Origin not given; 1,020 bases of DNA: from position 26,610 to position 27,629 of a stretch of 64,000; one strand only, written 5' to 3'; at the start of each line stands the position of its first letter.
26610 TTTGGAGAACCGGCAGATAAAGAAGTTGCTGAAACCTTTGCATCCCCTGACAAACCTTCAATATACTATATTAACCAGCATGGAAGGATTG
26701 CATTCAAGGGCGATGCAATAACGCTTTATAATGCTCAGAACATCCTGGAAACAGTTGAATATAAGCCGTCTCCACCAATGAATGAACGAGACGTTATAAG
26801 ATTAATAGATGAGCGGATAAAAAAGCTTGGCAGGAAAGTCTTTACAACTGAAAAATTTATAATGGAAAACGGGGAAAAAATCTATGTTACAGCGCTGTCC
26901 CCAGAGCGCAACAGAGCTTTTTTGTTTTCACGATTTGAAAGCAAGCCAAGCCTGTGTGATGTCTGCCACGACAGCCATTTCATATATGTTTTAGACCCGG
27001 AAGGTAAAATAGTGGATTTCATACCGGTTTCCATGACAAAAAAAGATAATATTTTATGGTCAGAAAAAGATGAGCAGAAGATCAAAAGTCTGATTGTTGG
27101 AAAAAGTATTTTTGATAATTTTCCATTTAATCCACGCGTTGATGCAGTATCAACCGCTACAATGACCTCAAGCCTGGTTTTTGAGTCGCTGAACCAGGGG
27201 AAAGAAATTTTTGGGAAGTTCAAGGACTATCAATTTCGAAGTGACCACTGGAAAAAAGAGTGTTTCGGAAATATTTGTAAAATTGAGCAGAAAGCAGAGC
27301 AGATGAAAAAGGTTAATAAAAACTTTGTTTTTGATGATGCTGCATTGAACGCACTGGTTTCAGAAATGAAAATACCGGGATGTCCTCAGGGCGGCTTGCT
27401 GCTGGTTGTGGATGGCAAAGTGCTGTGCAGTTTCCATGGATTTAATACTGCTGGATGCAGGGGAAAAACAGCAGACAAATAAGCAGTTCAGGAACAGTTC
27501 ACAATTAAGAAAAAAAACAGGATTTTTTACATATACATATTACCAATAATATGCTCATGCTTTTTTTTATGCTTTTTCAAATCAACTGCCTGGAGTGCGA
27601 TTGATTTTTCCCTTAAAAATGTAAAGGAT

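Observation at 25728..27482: Thioredoxin(CxxC) - degenerate thioredoxin - FMN_bind-like fusion protein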

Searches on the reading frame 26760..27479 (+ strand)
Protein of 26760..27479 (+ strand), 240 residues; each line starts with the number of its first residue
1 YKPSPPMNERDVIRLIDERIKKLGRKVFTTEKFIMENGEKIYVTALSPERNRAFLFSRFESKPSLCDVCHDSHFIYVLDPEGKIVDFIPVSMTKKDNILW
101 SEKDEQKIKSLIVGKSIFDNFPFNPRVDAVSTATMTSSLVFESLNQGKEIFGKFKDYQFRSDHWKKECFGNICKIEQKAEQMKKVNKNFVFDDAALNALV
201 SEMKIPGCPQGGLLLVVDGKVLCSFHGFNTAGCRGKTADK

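Call 46: predict_structure(alignment_id=A3)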
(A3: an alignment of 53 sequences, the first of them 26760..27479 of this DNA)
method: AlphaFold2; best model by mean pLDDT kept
length: 240 residues; sequences in the alignment: 53
mean_pLDDT: 94.4   pTM: 0.88
mean pLDDT of the five models: 94.4, 94.0, 93.6, 93.4, 93.1
residues with pLDDT >= 90: 213; 70-90: 21; 50-70: 1; < 50: 5
segments of 3 or more residues with pLDDT < 50: 236-240
pLDDT, mean of each block of 10 residues (from residue 1): 88 98 98 96 94 96 85 97 98 92 97 98 95 93 97 96 97 97 98 98 96 97 97 65
secondary structure, 60 per line:
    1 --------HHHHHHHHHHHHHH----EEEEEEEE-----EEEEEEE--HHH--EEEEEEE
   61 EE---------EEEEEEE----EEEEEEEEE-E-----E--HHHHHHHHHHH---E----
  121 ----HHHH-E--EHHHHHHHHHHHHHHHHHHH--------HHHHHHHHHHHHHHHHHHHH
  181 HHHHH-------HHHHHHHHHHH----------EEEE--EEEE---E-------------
elements in order: H9-22 E27-34 E40-46 E54-62 E72-78 E83-91 H102-112 H125-128 H134-152 H161-185 H193-203 E214-217 E220-223

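Call 86: fold_search(model_id=the predicted structure, library=pdb)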
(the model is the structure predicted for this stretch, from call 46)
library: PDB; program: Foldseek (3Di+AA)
matches with E <= 10: 328; with E <= 0.001: 0
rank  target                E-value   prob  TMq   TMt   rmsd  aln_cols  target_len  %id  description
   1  8rb8_G                3.4e-03  1.00  0.41  0.48   5.4       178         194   15  Cryo-EM structure of the NADH:ferredoxin oxidoreductase RNF from Azotobacter vinelandii, purified with 2-ME/TCEP, NADH (released 2024-06-26)
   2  8ahx_G                4.2e-03  1.00  0.41  0.48   5.4       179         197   15  Cryo-EM structure of the nitrogen-fixation associated NADH:ferredoxin oxidoreductase RNF from Azotobacter vinelandii (released 2023-11-01)
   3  8rb9_G                5.6e-03  1.00  0.41  0.49   5.4       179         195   15  Cryo-EM structure of the NADH:ferredoxin oxidoreductase RNF from Azotobacter vinelandii, NADH added (released 2024-06-26)
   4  7zc6_G                1.1e-02  1.00  0.41  0.50   5.0       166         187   11  Na+ - translocating ferredoxin: NAD+ reductase (Rnf) of C. tetanomorphum (released 2022-09-28)
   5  7zlx_G                4.2e-01  0.08  0.15  0.22  16.4       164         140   11  Crystal Structure of the TSG101-UEV domain:space group P21 (released 2022-06-22)
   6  7yk9                  4.8e-01  0.06  0.15  0.15  19.8       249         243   14  Neutron Structure of PcyA I86D Mutant Complexed with Biliverdin at Room Temperature (released 2023-01-25)
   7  4eod                  5.0e-01  0.06  0.15  0.15  20.9       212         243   14  Crystal structure of H74E synechocystis sp. pcya sp. PCYA (released 2012-08-29)
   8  8rd3_A                5.3e-01  0.06  0.13  0.06  15.1       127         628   11  Crystal structure of Saccharomyces cerevisiae Nmd4 protein bound to Upf1 helicase domain (released 2024-08-14)
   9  1yqf_C                5.7e-01  0.04  0.15  0.18  18.1       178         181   16  Hypothetical protein from leishmania major unknown function sequence homologue to human p32 protein (released 2005-02-22)
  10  7tdz_r                6.3e-01  0.13  0.15  0.09   8.8       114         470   10  Cryo-EM model of protomer of the cytoplasmic ring of the nuclear pore complex from Xenopus laevis (released 2022-06-22)
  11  9foy_A                6.3e-01  0.06  0.17  0.07  25.6       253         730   11  Ternary complex of a Mycobacterium tuberculosis DNA gyrase core fusion with DNA and the inhibitor AMK32b (released 2024-08-07)
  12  8q3b_B                7.1e-01  0.03  0.12  0.04  23.0       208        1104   10  The closed state of the ASFV apo-RNA polymerase (released 2024-02-14)
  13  4xmm_E                8.5e-01  0.09  0.13  0.05   9.3       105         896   12  Structure of the yeast coat nucleoporin complex, space group C2 (released 2015-03-25)
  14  3iwc_B                9.0e-01  0.15  0.11  0.33   8.5        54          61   17  T. maritima AdoMetDC complex with S-Adenosylmethionine methyl ester (released 2010-02-09)
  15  7ykb                  9.0e-01  0.04  0.15  0.15  20.0       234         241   14  Neutron Structure of PcyA D105N Mutant Complexed with Biliverdin at Room Temperature (released 2023-01-25)
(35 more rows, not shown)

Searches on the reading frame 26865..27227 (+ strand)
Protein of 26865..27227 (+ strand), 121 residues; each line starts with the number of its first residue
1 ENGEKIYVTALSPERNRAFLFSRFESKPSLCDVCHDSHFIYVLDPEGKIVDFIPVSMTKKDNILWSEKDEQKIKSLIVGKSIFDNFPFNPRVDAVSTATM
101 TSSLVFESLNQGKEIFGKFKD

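Call 45: search_solved_structures(query=A4, max_evalue=10, show_alignments=3)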
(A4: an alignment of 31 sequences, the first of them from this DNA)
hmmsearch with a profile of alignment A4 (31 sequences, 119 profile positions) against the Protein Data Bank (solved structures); distinct sequences matched with E-value up to 10: 4.
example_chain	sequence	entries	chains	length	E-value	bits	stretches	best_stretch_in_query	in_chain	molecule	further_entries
5yq7_C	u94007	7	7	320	0.9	12.8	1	12-65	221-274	Cytochrome subunit of photosynthetic reaction center | MULTIHEME_CYTC DOMAIN-CONTAINING PROTEIN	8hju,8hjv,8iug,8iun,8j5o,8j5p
8zk2_C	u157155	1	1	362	1.5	12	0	22-67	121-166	Photosynthetic reaction center cytochrome c subunit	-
4x1e_A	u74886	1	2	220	1.8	11.8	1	84-109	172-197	HTH-type transcriptional regulator RutR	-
3loc_A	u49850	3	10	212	1.9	11.7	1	84-109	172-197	HTH-type transcriptional regulator rutR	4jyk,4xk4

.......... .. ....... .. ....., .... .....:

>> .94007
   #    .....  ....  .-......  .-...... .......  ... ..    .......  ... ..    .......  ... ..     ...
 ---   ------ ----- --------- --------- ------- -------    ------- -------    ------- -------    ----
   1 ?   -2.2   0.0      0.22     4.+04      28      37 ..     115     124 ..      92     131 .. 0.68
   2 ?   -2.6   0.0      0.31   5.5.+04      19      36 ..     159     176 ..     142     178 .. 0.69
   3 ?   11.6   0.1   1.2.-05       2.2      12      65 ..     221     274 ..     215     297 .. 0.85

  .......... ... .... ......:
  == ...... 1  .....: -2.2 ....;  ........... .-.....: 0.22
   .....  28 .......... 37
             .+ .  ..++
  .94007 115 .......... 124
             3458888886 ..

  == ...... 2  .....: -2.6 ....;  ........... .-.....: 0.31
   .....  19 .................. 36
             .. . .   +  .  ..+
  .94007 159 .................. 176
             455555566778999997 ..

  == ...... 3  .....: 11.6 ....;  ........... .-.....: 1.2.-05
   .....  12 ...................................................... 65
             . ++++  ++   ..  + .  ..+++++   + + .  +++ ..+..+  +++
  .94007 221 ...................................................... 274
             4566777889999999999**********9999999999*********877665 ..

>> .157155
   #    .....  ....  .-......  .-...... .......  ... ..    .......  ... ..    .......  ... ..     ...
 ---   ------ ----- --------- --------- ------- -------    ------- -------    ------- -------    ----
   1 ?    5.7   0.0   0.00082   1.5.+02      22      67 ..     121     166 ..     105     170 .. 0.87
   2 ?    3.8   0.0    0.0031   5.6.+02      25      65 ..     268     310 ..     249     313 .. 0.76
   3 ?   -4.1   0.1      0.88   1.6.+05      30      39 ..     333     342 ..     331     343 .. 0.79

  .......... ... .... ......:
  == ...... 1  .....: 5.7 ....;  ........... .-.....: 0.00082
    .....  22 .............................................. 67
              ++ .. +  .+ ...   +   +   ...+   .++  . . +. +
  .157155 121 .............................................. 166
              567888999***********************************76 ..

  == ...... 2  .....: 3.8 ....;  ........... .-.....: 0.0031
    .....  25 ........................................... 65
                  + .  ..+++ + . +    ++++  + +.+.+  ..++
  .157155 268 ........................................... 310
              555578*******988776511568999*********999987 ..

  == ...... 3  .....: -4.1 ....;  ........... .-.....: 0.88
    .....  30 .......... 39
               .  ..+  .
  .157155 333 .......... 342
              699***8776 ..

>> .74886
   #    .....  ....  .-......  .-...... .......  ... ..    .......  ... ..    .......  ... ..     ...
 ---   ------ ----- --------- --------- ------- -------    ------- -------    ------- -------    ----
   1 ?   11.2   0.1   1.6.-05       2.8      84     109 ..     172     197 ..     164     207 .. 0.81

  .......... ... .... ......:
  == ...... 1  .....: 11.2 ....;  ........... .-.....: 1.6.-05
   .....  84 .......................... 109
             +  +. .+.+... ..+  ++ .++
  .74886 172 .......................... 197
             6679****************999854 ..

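Call 94: find_homologous_proteins(query=A4, max_evalue=0.001)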
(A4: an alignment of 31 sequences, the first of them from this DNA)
Query A4 (31 sequences) (121 aa, profile of the alignment): 30 proteins with E <= 0.001 among 656 candidates.
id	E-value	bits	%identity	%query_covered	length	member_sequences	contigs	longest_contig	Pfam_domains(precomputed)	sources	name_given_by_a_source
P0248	3.9e-43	164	47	99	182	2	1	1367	-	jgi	jgi:hypothetical protein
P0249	3.0e-42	161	43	93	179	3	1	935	-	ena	-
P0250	4.9e-42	161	45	83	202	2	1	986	-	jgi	jgi:hypothetical protein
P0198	5.3e-42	160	44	95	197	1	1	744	PF07963.18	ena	-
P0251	5.7e-42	160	38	99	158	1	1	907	-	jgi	jgi:hypothetical protein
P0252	1.7e-41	159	41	98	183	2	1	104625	-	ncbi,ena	-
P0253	3.5e-41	158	41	96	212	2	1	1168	-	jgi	jgi:hypothetical protein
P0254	5.7e-41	157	43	84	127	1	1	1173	-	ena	-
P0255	6.9e-41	157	44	83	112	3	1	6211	-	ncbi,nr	ncbi:MAG: hypothetical protein GWO11_04795, partial [Desulfuromonadales bacterium]|nr:hypothetical p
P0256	1.3e-40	156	36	98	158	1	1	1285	-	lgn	-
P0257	2.6e-40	155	46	84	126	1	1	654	-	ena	-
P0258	2.9e-40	155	41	94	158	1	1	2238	-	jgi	jgi:hypothetical protein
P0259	2.2e-39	152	34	98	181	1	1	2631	-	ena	-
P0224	8.3e-39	150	36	100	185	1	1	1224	-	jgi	jgi:hypothetical protein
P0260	2.4e-38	149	42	88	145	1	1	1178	-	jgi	jgi:hypothetical protein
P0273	6.8e-19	86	41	53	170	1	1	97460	-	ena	-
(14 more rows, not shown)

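Call 96: find_encoding_contigs(protein=P0252, flank=6000, max_places=1)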
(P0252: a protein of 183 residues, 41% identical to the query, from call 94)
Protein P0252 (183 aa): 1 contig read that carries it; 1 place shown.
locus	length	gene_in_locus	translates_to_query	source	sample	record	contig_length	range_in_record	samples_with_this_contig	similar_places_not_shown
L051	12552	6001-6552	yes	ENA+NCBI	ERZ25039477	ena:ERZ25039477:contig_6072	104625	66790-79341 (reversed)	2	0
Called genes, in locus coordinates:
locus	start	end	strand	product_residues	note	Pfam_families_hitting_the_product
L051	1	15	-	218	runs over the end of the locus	PF00072:Response_reg, PF00196:GerE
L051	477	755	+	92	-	-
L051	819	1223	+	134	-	PF02922:CBM_48, PF16561:AMPK1_CBM, PF22058:X25_BaPul_like (weak)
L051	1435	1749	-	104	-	-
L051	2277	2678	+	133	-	-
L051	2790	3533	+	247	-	PF13542:HTH_Tnp_ISL3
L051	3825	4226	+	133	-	-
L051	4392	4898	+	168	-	PF02424:ApbE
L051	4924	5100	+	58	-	PF02424:ApbE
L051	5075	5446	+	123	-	PF02424:ApbE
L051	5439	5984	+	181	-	PF13911:AhpC-TSA_2 (weak)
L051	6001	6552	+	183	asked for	-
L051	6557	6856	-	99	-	PF02310:B12-binding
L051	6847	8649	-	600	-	PF01642:MM_CoA_mutase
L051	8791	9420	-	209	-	PF01039:Carboxyl_trans, PF03255:ACCA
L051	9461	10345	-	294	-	PF01039:Carboxyl_trans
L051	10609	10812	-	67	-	PF00364:Biotin_lipoyl, PF25917:BSH_RND (faint), PF25973:BSH_CzcB (faint), PF25984:BSH_YknX (faint), PF25997:BSH_YhbJ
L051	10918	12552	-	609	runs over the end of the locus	PF00682:HMGL-like, PF02743:dCache_1, PF22673:MCP-like_PDC_1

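Call 98: find_encoding_contigs(protein=P0273, flank=6000, max_places=1)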
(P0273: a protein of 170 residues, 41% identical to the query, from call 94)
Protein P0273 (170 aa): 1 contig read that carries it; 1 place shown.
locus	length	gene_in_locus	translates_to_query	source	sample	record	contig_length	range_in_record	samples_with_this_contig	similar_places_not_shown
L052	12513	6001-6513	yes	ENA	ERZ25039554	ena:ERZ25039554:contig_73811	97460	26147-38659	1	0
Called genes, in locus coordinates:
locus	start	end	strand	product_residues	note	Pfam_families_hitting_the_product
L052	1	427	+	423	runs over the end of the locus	PF00890:FAD_binding_2, PF01266:DAO, PF01946:Thi4 (faint), PF07992:Pyr_redox_2 (faint)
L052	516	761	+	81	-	PF02910:Succ_DH_flav_C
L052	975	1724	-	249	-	PF01914:MarC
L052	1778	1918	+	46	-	-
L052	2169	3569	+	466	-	PF00072:Response_reg, PF00158:Sigma54_activat, PF14532:Sigma54_activ_2, PF25601:AAA_lid_14, PF02954:HTH_8 (weak)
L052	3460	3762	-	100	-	-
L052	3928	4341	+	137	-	-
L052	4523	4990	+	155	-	PF02424:ApbE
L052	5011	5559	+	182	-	PF02424:ApbE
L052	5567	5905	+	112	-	-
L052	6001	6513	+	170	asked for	-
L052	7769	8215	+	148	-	PF00582:Usp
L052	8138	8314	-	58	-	-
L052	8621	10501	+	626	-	PF02730:AFOR_N, PF01314:AFOR_C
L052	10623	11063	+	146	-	-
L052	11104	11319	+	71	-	-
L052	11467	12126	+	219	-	PF00753:Lactamase_B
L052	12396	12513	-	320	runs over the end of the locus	PF04072:LCM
